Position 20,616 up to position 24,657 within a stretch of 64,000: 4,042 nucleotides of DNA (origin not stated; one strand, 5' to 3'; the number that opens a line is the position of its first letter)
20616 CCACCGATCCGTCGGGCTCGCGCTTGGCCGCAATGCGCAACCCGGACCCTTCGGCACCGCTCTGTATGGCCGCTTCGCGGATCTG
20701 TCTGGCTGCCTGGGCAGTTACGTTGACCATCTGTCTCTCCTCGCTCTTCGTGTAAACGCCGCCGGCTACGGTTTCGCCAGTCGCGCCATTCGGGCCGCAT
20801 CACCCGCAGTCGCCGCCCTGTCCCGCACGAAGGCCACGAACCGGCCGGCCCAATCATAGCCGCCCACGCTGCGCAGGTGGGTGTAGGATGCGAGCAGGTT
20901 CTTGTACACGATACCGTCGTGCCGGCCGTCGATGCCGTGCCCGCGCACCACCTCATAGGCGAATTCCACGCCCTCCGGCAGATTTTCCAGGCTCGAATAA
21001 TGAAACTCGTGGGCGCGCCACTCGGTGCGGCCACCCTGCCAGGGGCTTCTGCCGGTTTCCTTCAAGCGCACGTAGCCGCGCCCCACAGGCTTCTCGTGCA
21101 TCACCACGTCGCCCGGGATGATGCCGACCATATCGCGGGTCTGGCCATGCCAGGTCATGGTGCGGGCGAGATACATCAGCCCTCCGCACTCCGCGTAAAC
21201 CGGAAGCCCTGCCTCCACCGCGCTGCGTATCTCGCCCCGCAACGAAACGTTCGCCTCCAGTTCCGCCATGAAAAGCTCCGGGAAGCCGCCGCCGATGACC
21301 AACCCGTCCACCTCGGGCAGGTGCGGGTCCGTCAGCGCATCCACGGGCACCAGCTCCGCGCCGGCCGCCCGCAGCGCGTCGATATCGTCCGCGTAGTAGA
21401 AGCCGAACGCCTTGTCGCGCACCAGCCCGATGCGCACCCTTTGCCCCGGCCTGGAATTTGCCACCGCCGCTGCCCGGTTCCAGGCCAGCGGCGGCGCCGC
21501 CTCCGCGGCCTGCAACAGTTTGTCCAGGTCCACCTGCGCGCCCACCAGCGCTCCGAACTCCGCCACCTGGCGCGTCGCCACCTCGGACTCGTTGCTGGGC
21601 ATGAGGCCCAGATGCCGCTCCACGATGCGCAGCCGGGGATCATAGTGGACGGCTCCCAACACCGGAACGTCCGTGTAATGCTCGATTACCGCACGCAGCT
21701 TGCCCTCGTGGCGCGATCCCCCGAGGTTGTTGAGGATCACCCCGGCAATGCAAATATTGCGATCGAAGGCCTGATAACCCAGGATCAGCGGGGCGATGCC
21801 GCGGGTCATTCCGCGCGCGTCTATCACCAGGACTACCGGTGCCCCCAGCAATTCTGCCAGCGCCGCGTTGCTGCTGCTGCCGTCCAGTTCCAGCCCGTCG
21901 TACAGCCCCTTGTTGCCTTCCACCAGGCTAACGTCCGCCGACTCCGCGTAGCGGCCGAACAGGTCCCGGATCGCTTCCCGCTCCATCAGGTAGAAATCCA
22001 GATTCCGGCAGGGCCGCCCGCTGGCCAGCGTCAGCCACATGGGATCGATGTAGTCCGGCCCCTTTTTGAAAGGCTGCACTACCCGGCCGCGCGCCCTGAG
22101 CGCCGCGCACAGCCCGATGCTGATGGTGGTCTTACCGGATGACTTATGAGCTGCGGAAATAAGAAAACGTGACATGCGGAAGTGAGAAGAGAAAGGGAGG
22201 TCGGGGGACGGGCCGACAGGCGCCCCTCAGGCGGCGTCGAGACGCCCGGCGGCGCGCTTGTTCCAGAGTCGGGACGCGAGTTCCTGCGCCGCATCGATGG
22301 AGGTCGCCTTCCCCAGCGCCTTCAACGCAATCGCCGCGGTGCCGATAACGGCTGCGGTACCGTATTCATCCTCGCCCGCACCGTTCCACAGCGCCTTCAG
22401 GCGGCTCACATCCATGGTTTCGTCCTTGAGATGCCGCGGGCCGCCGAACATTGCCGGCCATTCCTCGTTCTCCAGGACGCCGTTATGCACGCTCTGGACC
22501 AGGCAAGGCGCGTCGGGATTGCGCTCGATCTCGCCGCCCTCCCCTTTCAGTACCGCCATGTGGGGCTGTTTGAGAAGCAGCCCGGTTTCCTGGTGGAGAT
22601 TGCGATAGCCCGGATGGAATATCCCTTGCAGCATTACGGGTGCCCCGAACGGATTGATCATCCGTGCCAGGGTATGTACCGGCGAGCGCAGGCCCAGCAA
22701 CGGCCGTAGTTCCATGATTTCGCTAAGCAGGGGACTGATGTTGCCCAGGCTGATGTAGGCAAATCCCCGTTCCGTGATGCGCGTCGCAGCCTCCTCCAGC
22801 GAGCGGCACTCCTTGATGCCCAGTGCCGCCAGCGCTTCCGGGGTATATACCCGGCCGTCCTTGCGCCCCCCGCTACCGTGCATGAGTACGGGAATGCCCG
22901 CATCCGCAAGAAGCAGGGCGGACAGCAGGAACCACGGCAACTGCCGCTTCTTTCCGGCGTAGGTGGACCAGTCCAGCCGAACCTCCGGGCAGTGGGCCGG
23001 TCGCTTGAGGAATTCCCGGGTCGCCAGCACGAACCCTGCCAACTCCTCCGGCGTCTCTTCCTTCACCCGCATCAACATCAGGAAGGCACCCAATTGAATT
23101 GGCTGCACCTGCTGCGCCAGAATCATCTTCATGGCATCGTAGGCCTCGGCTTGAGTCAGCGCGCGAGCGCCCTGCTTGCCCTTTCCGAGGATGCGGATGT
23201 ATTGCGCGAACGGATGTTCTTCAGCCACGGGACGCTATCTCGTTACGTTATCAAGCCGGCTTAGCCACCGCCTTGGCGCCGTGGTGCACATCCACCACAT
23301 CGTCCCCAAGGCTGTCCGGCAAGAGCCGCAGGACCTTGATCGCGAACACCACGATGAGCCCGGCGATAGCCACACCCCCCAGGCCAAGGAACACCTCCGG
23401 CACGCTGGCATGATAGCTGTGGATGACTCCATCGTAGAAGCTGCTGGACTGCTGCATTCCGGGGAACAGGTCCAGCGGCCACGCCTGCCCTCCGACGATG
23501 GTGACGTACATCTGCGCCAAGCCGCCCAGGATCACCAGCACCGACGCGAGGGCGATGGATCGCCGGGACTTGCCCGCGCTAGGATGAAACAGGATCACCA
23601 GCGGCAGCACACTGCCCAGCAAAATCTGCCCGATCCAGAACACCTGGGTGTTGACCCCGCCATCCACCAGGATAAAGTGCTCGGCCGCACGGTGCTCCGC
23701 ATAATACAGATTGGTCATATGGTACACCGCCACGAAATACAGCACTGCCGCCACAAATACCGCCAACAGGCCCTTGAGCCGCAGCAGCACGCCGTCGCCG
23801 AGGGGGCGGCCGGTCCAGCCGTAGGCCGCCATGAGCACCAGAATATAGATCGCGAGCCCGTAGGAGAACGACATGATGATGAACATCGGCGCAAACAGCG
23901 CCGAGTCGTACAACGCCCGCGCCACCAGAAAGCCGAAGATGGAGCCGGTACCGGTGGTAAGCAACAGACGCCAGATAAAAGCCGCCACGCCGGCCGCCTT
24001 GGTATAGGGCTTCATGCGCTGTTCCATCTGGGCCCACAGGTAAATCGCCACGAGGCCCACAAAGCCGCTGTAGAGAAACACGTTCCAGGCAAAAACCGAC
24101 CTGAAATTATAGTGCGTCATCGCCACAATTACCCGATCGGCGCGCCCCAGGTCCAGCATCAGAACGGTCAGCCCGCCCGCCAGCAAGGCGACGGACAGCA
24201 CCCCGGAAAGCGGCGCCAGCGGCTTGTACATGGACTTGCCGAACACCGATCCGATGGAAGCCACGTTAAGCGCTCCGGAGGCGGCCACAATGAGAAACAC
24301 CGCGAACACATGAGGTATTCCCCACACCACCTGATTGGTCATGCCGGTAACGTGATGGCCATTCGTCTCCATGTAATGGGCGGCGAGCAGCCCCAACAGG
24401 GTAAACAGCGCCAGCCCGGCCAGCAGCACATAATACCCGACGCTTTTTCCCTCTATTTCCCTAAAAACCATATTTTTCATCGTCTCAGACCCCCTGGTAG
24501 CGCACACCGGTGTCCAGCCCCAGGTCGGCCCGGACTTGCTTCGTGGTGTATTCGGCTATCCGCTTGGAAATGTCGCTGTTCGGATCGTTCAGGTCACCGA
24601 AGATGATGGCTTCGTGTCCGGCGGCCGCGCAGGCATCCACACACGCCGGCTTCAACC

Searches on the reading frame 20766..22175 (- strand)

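Call 38: search_protein_families(library=pfam, proteins=[window:20766-22175:-], max_evalue=0.00001)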
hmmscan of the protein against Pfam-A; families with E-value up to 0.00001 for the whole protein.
window:20766-22175:- (469 aa): 3 families
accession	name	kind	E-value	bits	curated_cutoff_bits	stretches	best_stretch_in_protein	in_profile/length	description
PF07685.20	GATase_3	-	5e-35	121.3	27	1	248-434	1-189/196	CobB/CobQ-like glutamine amidotransferase domain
PF13500.12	AAA_26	-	2.3e-17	63.9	27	1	74-182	93-194/198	AAA domain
PF01656.29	CbiA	-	4.9e-14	52.8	25.4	1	13-188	10-122/125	CobQ/CobB/MinD/ParA nucleotide binding domain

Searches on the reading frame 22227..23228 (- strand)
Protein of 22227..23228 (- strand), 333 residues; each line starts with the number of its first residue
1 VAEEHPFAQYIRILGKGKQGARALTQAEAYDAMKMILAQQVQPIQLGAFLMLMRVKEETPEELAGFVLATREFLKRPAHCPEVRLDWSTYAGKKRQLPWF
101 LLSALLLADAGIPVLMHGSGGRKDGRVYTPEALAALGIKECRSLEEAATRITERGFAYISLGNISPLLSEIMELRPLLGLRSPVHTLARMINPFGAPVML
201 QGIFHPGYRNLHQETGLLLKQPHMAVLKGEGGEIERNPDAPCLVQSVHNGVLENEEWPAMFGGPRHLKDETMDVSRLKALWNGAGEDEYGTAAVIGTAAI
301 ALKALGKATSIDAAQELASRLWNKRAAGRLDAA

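Call 55: search_protein_families(library=pfam, proteins=[window:22227-23228:-], max_evalue=0.000001)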
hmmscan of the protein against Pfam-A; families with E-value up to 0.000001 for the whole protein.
window:22227-23228:- (333 aa): 1 family
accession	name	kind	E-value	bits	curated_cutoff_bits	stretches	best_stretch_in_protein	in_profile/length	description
PF02885.22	Glycos_trans_3N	-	3.9e-18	65.4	26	1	9-73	2-62/63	Glycosyl transferase family, helical bundle domain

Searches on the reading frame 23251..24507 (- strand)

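Call 55: search_protein_families(library=pfam, proteins=[window:23251-24507:-], max_evalue=0.000001)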
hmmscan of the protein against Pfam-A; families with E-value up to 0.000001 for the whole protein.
window:23251-24507:- (418 aa): 1 family
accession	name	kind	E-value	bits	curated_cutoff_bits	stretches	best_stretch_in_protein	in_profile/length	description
PF03916.19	NrfD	-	2.4e-50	172.4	25.8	1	53-342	2-310/313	Polysulphide reductase, NrfD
